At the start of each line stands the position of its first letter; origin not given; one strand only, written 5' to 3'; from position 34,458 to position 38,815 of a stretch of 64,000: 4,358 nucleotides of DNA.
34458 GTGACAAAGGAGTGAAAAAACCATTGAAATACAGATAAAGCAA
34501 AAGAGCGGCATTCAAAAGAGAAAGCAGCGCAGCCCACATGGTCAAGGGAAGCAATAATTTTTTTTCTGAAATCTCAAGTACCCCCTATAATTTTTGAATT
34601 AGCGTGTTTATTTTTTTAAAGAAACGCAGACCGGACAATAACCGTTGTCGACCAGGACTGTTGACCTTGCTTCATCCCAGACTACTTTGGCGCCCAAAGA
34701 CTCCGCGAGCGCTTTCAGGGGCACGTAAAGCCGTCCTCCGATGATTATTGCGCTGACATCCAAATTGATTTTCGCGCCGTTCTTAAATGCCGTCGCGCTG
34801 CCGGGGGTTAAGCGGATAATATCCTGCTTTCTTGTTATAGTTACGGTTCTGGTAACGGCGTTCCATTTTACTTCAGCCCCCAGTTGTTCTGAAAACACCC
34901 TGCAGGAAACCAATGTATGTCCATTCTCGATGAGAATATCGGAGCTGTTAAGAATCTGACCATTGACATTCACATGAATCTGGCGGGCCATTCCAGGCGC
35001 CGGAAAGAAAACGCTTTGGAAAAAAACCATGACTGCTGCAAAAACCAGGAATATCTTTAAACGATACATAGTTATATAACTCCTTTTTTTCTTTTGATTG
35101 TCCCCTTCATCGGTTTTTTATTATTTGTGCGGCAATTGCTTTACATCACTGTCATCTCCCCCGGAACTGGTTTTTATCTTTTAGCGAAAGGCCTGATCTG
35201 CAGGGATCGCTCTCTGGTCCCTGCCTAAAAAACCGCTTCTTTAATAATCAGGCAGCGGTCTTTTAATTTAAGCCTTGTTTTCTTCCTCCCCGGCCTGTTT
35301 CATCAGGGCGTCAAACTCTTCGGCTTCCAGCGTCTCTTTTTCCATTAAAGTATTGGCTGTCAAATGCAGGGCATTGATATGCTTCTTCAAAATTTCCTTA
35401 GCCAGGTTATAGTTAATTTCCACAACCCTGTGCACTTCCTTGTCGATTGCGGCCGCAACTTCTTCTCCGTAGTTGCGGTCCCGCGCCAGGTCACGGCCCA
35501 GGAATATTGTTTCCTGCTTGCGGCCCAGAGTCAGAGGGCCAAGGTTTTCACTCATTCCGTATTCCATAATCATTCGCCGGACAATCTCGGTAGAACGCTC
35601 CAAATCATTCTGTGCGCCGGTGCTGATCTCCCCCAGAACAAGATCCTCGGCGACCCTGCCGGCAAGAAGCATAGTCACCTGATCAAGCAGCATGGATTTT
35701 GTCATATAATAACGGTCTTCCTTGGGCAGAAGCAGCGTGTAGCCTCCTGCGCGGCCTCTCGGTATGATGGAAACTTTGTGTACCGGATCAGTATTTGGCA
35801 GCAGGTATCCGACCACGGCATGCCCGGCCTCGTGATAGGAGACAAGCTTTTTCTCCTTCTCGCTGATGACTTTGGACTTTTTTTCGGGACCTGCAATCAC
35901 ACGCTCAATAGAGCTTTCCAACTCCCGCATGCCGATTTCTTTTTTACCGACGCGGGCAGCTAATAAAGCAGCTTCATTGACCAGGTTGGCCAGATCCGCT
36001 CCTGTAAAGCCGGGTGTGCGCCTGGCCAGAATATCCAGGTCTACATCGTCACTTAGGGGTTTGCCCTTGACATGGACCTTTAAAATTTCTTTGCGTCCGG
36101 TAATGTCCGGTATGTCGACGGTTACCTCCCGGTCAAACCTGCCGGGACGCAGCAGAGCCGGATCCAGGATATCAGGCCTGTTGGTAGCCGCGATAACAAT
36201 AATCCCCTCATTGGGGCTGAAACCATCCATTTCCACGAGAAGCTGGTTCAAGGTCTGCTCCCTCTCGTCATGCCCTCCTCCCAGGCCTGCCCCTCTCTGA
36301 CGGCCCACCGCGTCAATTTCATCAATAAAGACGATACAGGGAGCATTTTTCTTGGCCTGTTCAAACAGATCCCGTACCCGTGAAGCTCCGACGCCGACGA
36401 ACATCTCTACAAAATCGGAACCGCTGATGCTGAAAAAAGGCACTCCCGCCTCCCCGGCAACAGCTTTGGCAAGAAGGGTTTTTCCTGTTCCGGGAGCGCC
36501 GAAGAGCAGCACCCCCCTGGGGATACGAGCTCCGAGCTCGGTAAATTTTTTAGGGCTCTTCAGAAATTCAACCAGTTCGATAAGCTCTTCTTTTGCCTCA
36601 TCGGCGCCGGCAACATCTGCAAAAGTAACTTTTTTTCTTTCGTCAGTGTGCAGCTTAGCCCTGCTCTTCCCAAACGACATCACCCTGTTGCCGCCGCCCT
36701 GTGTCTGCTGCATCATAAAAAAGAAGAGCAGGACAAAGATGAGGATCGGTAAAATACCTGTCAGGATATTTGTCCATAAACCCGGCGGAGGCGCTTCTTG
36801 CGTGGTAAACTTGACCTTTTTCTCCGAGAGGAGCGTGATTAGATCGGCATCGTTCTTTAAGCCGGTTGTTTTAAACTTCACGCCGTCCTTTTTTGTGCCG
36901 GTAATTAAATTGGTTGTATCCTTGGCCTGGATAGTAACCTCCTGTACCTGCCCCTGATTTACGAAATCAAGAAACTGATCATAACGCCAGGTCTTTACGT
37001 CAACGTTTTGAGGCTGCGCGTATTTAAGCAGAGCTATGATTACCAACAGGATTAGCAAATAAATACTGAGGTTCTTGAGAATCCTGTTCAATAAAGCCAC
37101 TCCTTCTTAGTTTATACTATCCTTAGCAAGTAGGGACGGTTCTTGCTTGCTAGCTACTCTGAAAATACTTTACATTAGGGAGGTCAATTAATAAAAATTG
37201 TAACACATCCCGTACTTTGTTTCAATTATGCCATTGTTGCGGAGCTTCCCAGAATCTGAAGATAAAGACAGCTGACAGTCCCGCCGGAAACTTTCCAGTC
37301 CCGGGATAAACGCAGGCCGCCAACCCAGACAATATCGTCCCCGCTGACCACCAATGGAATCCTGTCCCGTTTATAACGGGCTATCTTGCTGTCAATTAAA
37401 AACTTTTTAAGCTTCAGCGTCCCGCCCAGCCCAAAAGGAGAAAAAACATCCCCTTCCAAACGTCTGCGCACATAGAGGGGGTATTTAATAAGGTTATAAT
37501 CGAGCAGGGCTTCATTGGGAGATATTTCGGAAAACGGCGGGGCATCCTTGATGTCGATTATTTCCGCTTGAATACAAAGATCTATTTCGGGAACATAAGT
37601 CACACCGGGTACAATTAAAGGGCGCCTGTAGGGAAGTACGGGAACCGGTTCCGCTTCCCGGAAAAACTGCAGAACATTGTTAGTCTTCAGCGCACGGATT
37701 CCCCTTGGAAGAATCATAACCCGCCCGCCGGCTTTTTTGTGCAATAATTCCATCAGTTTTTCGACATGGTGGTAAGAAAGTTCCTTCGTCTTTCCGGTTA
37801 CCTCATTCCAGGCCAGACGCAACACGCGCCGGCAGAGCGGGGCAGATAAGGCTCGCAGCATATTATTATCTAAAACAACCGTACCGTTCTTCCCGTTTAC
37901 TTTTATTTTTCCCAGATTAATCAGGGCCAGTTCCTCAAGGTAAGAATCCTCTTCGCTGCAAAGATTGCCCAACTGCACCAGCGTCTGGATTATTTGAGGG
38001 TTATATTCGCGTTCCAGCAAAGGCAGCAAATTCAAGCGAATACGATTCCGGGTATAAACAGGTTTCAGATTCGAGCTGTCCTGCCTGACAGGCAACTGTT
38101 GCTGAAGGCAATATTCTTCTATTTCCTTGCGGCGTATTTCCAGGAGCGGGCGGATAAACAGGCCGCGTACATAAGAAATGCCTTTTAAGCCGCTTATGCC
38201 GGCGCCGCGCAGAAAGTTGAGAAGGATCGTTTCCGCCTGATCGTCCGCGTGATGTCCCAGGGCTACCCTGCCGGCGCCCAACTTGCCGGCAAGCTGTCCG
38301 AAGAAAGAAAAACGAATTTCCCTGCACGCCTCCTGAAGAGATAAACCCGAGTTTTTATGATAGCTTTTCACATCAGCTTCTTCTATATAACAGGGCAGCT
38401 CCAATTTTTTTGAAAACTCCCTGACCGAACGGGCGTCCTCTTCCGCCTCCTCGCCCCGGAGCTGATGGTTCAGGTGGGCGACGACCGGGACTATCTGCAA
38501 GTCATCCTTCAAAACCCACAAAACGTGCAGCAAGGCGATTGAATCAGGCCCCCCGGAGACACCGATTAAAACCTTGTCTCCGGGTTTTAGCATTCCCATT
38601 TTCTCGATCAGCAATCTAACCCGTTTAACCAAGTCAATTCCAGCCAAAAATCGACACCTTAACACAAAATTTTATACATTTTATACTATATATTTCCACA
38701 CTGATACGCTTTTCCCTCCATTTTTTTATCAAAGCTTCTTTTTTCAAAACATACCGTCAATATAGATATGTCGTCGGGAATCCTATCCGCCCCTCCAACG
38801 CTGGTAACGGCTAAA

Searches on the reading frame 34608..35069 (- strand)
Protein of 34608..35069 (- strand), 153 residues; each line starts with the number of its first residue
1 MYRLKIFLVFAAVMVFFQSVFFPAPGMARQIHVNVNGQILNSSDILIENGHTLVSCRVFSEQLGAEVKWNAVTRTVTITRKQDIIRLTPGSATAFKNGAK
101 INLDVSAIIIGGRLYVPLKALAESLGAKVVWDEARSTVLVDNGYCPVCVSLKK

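Call 6: search_protein_families(library=pfam, proteins=[window:34608-35069:-], max_evalue=0.001)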
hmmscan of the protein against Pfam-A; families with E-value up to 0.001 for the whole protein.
window:34608-35069:- (153 aa): 1 family
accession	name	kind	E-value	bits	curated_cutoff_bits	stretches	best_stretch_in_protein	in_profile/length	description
PF07833.16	Cu_amine_oxidN1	-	1.1e-31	109.3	24.2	1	36-139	3-107/108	Copper amine oxidase N-terminal domain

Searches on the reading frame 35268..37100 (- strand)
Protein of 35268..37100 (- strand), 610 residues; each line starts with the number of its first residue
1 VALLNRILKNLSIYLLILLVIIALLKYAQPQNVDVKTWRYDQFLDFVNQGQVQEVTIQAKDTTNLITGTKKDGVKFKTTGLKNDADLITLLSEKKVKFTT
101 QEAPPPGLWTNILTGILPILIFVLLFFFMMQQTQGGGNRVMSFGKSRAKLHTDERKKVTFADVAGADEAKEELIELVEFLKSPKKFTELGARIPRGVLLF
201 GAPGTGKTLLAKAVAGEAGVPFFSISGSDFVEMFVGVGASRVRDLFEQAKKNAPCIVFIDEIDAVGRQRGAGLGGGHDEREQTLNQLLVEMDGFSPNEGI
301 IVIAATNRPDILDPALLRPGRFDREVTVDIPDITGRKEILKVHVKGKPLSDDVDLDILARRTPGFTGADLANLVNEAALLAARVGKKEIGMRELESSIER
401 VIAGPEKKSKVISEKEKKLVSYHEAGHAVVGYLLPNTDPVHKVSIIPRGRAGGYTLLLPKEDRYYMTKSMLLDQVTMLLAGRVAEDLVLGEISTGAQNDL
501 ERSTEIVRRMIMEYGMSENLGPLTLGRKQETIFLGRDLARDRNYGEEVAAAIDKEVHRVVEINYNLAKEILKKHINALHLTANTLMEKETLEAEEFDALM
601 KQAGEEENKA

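Call 6: search_protein_families(library=pfam, proteins=[window:35268-37100:-], max_evalue=0.001)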
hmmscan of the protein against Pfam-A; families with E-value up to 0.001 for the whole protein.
window:35268-37100:- (610 aa): 7 families
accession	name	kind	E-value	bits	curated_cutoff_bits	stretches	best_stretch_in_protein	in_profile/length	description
PF01434.24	Peptidase_M41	-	4.6e-70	235.8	29.9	1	411-598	2-190/191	Peptidase family M41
PF00004.35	AAA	-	1.3e-47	162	21.2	1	197-329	1-130/131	ATPase family associated with various cellular activities (AAA)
PF06480.20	FtsH_ext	-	1.4e-15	57.8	25.5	1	13-101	3-101/103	FtsH Extracellular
PF17862.7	AAA_lid_3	-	4.8e-15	55.2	27.2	1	352-395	1-44/45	AAA+ lid domain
PF07728.20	AAA_5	-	3.1e-05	24.4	22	1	196-317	1-136/139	AAA domain (dynein-related subfamily)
PF06068.19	TIP49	-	0.0001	22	23.8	1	194-230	50-88/347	TIP49 P-loop domain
PF13191.12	AAA_16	-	0.00084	20.3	32.6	0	193-216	23-46/167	AAA ATPase domain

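Call 13: list_cluster_members(proteins=[P0002, P0004, window:35268-37100:-, window:61852-63309:-, window:12517-14736:-, P0030, P0013, P0007])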
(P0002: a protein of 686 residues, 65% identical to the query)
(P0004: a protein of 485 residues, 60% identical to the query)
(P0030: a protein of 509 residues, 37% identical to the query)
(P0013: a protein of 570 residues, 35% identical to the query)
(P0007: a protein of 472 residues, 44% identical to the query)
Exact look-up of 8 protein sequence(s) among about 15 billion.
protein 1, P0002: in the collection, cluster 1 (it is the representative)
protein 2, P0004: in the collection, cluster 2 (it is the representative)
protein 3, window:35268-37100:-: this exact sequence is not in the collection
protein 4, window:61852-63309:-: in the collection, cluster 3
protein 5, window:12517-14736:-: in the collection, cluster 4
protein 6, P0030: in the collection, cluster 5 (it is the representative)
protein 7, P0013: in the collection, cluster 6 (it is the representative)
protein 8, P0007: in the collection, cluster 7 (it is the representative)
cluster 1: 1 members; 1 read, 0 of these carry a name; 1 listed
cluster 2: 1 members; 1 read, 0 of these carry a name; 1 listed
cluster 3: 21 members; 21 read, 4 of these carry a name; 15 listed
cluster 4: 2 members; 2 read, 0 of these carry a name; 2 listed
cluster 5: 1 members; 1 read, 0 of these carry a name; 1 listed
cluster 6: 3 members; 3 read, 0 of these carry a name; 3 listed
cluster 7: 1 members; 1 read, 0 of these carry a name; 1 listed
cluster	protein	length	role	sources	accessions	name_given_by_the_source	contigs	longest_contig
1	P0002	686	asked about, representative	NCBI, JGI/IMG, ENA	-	-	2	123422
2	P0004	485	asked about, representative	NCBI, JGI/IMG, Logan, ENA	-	-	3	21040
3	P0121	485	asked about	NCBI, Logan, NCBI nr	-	-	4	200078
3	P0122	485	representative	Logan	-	-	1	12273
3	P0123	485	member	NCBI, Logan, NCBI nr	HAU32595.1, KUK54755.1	MAG: Inosine-5'-monophosphate dehydrogenase [Desulfotomaculum sp. 46_296]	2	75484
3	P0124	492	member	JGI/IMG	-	IMP dehydrogenase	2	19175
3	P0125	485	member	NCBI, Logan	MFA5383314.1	MAG: IMP dehydrogenase [Eubacteriales bacterium]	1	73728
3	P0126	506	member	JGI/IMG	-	IMP dehydrogenase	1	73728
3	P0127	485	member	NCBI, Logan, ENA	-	-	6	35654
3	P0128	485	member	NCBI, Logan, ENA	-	-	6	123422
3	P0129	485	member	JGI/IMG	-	-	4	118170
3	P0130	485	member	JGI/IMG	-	-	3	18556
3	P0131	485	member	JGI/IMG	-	-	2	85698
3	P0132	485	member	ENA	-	-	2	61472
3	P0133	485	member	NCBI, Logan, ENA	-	-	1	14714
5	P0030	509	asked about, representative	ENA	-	-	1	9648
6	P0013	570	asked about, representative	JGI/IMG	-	-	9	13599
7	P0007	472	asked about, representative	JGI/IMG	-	-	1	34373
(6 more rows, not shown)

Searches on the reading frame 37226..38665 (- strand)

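Call 6: search_protein_families(library=pfam, proteins=[window:37226-38665:-], max_evalue=0.001)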
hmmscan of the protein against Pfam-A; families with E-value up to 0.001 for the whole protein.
window:37226-38665:- (479 aa): 3 families
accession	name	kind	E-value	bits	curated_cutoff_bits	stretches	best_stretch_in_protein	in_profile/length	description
PF01171.26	ATP_bind_3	-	2e-50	171.5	27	1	31-211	1-181/182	PP-loop family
PF11734.13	TilS_C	-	2.5e-16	59.2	22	1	398-463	2-67/74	TilS substrate C-terminal domain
PF09179.16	TilS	-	9.1e-07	29.5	21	1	270-320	6-55/67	TilS substrate binding domain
